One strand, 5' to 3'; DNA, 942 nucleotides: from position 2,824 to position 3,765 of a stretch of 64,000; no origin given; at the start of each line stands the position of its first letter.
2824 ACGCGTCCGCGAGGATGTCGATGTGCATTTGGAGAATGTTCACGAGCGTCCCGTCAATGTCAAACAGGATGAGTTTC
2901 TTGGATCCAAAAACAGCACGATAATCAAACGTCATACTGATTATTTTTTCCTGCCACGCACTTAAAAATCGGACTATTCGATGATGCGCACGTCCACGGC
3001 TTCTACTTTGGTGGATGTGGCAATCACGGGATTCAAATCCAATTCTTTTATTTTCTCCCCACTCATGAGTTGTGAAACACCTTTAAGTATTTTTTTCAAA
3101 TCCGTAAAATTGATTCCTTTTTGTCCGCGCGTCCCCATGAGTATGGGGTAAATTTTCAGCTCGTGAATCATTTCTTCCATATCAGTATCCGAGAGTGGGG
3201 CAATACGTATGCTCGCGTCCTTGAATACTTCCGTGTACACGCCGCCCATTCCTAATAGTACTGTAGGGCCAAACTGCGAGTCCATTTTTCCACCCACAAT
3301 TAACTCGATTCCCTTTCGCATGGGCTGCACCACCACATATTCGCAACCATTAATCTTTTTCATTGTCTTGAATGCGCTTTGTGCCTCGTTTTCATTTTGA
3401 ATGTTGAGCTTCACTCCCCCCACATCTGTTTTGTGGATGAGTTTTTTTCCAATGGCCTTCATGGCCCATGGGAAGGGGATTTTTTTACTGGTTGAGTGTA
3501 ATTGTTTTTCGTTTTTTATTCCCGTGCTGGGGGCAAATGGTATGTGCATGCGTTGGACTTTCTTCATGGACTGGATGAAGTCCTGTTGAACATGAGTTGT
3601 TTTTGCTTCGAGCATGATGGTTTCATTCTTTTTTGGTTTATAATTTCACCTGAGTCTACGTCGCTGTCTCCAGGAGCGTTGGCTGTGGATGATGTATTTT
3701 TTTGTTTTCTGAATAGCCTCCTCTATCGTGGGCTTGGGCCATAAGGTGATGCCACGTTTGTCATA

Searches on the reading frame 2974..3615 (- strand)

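Call 89: search_protein_families(library=pfam, proteins=[window:2974-3615:-], max_evalue=0.001)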
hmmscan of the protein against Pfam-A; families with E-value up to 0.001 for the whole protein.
window:2974-3615:- (213 aa): 1 family
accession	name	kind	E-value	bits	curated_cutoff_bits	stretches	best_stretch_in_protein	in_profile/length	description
PF13549.11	ATP-grasp_5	-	2.2e-54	184.6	27.6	1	16-211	15-219/221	ATP-grasp domain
